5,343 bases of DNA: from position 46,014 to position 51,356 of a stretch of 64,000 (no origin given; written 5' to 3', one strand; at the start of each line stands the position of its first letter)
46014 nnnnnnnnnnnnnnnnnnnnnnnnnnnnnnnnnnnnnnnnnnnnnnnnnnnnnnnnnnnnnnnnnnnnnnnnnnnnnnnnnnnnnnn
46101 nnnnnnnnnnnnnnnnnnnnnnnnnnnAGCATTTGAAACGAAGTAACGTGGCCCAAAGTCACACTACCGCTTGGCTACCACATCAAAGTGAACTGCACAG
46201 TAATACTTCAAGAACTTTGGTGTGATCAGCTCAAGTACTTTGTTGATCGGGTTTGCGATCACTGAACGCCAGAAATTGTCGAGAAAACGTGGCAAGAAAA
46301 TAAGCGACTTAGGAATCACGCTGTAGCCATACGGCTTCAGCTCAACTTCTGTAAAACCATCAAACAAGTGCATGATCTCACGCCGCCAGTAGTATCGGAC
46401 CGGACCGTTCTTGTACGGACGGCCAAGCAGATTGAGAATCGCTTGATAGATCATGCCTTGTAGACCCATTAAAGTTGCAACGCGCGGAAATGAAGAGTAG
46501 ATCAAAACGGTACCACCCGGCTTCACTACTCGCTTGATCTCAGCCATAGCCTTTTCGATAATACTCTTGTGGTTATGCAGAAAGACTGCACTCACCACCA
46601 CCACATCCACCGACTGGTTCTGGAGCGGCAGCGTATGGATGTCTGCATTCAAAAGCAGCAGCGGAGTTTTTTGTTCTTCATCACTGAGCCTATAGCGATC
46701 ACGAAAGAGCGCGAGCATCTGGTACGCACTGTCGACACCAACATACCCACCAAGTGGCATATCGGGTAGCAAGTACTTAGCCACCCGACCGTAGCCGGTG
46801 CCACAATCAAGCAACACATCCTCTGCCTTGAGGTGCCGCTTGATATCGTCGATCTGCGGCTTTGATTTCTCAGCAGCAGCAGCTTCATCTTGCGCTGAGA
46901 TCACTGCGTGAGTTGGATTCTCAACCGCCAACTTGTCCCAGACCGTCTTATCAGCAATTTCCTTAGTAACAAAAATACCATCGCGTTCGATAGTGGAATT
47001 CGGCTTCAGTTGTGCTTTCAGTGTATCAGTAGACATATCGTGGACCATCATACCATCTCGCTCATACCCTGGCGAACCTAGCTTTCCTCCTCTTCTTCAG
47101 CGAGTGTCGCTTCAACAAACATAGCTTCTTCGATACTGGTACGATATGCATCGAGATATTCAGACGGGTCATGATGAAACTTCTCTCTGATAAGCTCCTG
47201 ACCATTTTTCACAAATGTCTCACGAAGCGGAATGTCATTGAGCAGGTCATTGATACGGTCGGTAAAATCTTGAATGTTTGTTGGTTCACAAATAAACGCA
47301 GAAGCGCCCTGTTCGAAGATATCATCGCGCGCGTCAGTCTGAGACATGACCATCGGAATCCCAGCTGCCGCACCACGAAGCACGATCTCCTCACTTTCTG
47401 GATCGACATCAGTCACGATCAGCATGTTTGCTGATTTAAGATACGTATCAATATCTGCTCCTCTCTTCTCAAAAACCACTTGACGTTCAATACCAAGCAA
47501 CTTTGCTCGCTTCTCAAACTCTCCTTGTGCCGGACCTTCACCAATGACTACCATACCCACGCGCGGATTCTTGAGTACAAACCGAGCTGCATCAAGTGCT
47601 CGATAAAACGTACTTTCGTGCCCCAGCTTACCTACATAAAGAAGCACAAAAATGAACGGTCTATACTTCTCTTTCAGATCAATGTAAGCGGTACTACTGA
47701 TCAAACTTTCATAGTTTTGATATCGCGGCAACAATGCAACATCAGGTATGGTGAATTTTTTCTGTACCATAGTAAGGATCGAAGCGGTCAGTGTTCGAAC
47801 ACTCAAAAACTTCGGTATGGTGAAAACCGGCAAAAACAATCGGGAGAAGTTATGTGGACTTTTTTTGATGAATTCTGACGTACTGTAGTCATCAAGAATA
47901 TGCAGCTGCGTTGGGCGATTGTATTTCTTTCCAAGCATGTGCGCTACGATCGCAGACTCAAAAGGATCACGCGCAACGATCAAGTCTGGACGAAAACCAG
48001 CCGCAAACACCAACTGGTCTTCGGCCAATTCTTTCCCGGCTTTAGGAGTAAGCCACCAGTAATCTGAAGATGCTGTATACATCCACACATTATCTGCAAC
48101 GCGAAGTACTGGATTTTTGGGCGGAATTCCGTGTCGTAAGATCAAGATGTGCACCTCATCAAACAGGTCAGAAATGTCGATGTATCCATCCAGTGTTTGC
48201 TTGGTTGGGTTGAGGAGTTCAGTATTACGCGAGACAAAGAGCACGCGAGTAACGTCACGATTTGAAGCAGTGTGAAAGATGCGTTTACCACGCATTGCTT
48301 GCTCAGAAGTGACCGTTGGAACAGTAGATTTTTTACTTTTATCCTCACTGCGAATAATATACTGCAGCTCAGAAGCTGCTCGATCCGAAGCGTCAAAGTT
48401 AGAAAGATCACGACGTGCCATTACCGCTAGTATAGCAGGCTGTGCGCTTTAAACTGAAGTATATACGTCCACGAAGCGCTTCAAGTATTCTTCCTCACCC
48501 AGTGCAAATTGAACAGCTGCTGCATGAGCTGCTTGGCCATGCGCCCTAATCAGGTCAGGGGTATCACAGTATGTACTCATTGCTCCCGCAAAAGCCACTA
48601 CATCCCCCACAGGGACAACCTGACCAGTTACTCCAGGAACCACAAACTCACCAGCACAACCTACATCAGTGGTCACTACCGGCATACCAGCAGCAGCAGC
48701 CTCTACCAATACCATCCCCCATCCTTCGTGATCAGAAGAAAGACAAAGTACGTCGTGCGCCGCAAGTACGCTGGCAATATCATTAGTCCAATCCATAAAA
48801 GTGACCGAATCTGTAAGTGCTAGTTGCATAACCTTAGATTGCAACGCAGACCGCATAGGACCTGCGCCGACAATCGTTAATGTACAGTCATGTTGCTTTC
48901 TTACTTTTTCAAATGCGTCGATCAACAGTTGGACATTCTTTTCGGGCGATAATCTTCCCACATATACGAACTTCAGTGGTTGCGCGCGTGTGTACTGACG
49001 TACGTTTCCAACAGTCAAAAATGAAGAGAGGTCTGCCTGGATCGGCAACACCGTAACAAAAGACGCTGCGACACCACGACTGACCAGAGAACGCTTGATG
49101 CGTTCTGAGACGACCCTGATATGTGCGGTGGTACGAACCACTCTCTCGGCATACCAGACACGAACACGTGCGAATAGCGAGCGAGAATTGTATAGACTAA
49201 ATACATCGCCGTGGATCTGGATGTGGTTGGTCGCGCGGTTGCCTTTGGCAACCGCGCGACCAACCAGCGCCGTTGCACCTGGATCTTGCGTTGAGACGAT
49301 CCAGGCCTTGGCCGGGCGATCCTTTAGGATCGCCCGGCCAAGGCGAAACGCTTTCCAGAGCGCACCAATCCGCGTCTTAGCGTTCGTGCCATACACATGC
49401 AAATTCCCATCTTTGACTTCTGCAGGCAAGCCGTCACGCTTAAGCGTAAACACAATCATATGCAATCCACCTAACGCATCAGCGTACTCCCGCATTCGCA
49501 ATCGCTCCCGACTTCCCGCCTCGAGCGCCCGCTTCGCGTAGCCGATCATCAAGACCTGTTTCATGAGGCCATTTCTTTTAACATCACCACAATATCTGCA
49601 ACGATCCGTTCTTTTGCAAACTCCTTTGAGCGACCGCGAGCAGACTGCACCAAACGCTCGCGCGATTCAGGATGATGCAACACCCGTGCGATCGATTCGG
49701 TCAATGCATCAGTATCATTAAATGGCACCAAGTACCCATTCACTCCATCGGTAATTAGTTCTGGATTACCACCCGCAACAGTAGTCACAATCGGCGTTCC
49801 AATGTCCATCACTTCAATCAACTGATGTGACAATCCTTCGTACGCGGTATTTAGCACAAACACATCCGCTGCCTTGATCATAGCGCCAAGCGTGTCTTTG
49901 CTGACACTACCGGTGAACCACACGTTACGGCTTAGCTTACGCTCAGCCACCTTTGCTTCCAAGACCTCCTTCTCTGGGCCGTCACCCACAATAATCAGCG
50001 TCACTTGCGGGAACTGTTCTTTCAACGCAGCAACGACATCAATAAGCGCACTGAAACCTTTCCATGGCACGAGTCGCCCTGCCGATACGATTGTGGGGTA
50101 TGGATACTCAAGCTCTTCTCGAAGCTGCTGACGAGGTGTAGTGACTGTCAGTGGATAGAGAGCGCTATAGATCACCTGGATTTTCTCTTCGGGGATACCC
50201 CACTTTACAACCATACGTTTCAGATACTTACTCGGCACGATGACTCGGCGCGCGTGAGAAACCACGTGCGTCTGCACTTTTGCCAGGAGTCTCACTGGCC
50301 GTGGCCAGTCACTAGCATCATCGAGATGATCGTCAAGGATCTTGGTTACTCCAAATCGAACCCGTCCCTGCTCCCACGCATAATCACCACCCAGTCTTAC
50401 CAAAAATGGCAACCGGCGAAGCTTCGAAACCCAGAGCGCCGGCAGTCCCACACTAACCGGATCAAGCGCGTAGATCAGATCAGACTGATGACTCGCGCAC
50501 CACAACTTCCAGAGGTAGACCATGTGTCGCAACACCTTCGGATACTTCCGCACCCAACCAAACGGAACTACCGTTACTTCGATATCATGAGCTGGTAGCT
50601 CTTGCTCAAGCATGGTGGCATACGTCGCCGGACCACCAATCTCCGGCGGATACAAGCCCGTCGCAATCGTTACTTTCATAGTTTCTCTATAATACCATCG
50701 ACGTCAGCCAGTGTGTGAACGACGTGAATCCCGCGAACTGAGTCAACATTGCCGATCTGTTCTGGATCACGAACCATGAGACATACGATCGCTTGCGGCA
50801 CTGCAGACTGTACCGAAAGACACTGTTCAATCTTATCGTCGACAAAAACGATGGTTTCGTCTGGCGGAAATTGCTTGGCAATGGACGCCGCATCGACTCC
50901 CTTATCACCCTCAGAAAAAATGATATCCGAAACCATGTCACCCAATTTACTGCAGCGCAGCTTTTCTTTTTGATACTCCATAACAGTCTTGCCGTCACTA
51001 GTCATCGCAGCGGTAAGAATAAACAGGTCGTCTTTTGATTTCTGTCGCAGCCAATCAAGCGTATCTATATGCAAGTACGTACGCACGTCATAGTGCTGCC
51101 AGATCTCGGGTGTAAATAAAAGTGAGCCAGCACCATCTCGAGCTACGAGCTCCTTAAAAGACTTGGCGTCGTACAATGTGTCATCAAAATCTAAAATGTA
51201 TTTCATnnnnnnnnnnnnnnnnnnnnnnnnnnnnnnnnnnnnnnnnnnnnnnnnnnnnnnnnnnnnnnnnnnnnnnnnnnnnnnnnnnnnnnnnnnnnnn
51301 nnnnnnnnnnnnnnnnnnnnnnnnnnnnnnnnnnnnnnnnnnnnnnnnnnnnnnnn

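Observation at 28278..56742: ~28-kb glycan locus with 9 glycosyltransferases and 7 methyltransferases around a Gmd / C-methyltransferase / cupin-isomerase / SDR core: predicted heavily methylated branched 6-deoxyhexose glycan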

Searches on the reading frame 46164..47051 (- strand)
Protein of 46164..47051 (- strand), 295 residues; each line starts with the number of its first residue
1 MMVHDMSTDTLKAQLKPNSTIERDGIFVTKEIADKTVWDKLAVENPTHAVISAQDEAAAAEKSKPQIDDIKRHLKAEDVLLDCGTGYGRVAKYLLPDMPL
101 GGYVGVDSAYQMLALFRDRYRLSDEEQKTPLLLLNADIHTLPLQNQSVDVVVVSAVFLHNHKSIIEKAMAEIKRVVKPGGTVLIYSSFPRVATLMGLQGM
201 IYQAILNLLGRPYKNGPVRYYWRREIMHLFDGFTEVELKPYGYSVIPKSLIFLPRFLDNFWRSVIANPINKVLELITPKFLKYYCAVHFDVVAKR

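Call 4: search_protein_families(library=pfam, proteins=[window:46164-47051:-], max_evalue=0.001)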
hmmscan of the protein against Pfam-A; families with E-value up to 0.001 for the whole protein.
window:46164-47051:- (295 aa): 8 families
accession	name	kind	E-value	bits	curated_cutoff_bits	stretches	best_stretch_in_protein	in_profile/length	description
PF08241.18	Methyltransf_11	-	3.3e-17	63.3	21.2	1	81-184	1-95/95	Methyltransferase domain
PF13649.12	Methyltransf_25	-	8e-16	59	27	1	81-180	2-97/97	Methyltransferase domain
PF08242.18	Methyltransf_12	-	3.4e-11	44.2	30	1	81-181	1-97/98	Methyltransferase domain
PF13847.12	Methyltransf_31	-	8.4e-10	38.9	27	1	75-186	2-111/145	Methyltransferase domain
PF01209.24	Ubie_methyltran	-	2.9e-07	30.5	20.1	1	67-228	39-196/233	ubiE/COQ5 methyltransferase family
PF13489.12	Methyltransf_23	-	3.2e-05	24.1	27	1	74-190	20-122/164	Methyltransferase domain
PF05148.21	Methyltransf_8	-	0.00028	21.2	27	0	135-185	110-157/219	Hypothetical methyltransferase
PF24675.1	NpmA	-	0.0009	19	60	0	74-154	21-103/214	16S rRNA (adenine(1408)-N(1))-methyltransferase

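Call 54: search_protein_families(library=ncbifam, proteins=[window:46164-47051:-], max_evalue=0.00001)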
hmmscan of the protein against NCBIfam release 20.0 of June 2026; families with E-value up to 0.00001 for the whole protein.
window:46164-47051:- (295 aa): 19 families
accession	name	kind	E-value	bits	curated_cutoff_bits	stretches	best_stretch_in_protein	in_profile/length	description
TIGR01934.1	MenG_MenH_UbiE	subfamily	5.2e-14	52.1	158.35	1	76-225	39-183/223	ubiquinone/menaquinone biosynthesis methyltransferase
NF001244.0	PRK00216.1-5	equivalog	9.3e-12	44.7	216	1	75-215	47-185/236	bifunctional demethylmenaquinone methyltransferase/2-methoxy-6-polyprenyl-1,4-benzoquinol methylase UbiE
NF001243.0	PRK00216.1-4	equivalog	1.7e-09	37.3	235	1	48-235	24-203/237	demethylmenaquinone methyltransferase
TIGR02072.1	BioC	equivalog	4.1e-09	36.6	184.95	1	78-188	36-135/244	malonyl-ACP O-methyltransferase BioC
TIGR02752.1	MenG_heptapren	equivalog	5.9e-09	35.8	419.85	1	48-235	22-201/231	demethylmenaquinone methyltransferase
NF043040.1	corrin_prot_MT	hypoth_equivalog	9.5e-09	35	180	1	68-185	32-148/216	corrinoid protein-associated methyltransferase CpaM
NF045667.1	MTase_DVU1556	equivalog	1.4e-08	34.5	155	1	74-184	20-119/213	DVU_1556 family methyltransferase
NF052510.1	methyltran_MpqE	exception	2.5e-08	33.6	335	1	74-184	44-151/234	methyl-plastoquinone biosynthesis methyltransferase MpqE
NF041537.1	ArsM_AhpD_UU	exception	8.6e-08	31.3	510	1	81-184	81-180/345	arsenite methyltransferase/AhpD domain selenoprotein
NF045823.1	PthPhpthDimycoMt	equivalog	1e-07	31.4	300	1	74-200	65-181/256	phthiotriol/phenolphthiotriol dimycocerosates methyltransferase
NF001240.0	PRK00216.1-1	equivalog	1e-07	31.3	378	1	75-211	62-196/251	bifunctional demethylmenaquinone methyltransferase/2-methoxy-6-polyprenyl-1,4-benzoquinol methylase UbiE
NF041675.1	sarc_dimgly_tmase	equivalog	1.2e-07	32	550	1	48-187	35-172/278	sarcosine/dimethylglycine N-methyltransferase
NF008823.0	PRK11873.1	subfamily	1.3e-07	31.4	263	1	73-184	74-181/272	arsenite methyltransferase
NF040539.1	AST_met_ArsM_2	exception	1.5e-07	31.6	240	1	70-188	48-166/262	putative arsinothricin biosynthesis methyltransferase ArsM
NF047649.1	MTase_UXPK_star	exception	1.5e-07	30.8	460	1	75-184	76-181/283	methyltransferase/UXPK-star double selenoprotein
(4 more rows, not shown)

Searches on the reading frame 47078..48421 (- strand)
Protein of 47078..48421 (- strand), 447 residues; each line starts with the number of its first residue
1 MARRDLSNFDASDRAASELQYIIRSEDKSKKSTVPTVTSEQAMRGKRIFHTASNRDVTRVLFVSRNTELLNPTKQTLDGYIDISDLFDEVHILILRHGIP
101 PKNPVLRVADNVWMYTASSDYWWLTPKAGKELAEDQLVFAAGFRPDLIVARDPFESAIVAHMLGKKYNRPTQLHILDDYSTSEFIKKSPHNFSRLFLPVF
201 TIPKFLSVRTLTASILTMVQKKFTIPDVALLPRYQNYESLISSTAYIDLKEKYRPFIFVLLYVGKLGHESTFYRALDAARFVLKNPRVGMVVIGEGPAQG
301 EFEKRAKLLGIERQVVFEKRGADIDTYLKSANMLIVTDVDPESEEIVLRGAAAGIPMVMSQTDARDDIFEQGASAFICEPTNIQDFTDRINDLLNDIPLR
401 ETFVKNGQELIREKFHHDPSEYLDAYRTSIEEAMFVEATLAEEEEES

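Call 4: search_protein_families(library=pfam, proteins=[window:47078-48421:-], max_evalue=0.001)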
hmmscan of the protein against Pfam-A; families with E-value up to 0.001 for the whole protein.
window:47078-48421:- (447 aa): 2 families
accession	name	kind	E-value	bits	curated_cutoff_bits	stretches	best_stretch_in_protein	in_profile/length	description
PF00534.26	Glycos_transf_1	-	4.2e-19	69.2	26.4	1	259-409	17-171/172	Glycosyl transferases group 1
PF13692.12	Glyco_trans_1_4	-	2.2e-14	54.3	27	1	259-396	3-142/142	Glycosyl transferases group 1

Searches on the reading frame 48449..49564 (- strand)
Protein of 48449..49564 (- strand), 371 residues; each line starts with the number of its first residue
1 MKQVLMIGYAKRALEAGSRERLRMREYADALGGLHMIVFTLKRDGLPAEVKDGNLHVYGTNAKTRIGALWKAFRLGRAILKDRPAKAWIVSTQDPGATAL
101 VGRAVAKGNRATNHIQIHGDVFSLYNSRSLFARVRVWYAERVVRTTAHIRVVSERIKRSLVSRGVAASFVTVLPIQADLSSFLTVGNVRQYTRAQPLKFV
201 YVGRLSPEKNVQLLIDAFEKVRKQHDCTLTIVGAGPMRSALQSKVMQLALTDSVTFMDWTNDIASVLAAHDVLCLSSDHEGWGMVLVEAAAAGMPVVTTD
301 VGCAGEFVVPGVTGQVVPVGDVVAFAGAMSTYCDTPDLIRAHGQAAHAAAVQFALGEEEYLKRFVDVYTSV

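Call 4: search_protein_families(library=pfam, proteins=[window:48449-49564:-], max_evalue=0.001)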
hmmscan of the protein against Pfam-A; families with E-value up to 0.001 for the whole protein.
window:48449-49564:- (371 aa): 6 families
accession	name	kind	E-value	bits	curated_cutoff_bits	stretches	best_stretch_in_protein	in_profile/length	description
PF13692.12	Glyco_trans_1_4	-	3.8e-36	124.9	27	1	198-331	3-138/142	Glycosyl transferases group 1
PF00534.26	Glycos_transf_1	-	2.9e-35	121.8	26.4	1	195-338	14-161/172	Glycosyl transferases group 1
PF20706.3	GT4-conflict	-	1.2e-11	44.7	26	1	186-304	187-316/385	Family 4 Glycosyltransferase in conflict systems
PF13439.12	Glyco_transf_4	-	8.1e-07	29.7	28.5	1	33-174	19-163/170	Glycosyltransferase Family 4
PF13579.12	Glyco_trans_4_4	-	1.1e-05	26.3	29.7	1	32-174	15-156/158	Glycosyl transferase 4-like domain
PF13524.12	Glyco_trans_1_2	-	0.00026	21.4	25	1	219-349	7-128/144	Glycosyl transferase-like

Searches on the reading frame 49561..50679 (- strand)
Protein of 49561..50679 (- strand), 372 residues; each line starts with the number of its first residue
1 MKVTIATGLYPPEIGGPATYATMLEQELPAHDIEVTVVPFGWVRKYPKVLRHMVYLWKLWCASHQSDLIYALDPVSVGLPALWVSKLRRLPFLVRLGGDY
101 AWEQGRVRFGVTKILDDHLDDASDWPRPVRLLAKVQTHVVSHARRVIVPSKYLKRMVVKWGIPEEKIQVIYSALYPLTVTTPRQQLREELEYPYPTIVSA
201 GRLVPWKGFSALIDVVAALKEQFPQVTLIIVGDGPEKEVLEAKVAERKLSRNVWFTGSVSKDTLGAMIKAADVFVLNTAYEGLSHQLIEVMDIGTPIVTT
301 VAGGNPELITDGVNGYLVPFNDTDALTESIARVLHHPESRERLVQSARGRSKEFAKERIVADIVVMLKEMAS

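Call 5: search_protein_families(library=pfam, proteins=[window:49561-50679:-], max_evalue=0.001)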
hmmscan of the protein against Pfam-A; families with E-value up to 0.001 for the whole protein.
window:49561-50679:- (372 aa): 5 families
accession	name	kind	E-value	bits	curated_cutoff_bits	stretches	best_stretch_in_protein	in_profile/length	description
PF00534.26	Glycos_transf_1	-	6.6e-43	146.6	26.4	1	193-349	14-171/172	Glycosyl transferases group 1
PF13692.12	Glyco_trans_1_4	-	1.8e-33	116.2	27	1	195-335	2-141/142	Glycosyl transferases group 1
PF13579.12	Glyco_trans_4_4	-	1.5e-11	45.3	29.7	1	25-171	32-156/158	Glycosyl transferase 4-like domain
PF13439.12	Glyco_transf_4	-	2e-11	44.7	28.5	1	26-172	13-164/170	Glycosyltransferase Family 4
PF13524.12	Glyco_trans_1_2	-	2.3e-08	34.5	25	1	216-351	6-129/144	Glycosyl transferase-like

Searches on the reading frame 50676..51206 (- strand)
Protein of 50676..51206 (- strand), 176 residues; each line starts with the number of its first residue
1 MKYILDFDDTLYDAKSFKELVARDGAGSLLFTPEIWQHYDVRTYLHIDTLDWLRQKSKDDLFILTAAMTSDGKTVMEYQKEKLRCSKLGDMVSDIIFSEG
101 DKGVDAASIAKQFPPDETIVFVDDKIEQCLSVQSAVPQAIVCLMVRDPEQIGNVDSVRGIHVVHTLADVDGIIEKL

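Call 5: search_protein_families(library=pfam, proteins=[window:50676-51206:-], max_evalue=0.001)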
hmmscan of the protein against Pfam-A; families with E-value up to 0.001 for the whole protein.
window:50676-51206:- (176 aa): 0 families

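Call 7: search_protein_families(library=pfam, proteins=[window:50676-51206:-], max_evalue=1)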
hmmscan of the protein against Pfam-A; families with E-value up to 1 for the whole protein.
window:50676-51206:- (176 aa): 1 family
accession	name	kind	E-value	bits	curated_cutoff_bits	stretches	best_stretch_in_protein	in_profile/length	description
PF00702.32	Hydrolase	-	0.18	12.6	26.4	1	4-78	5-85/191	haloacid dehalogenase-like hydrolase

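Call 9: search_protein_families(library=ncbifam, proteins=[window:50676-51206:-], max_evalue=0.001)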
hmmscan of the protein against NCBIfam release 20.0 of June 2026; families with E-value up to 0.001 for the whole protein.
window:50676-51206:- (176 aa): 0 families
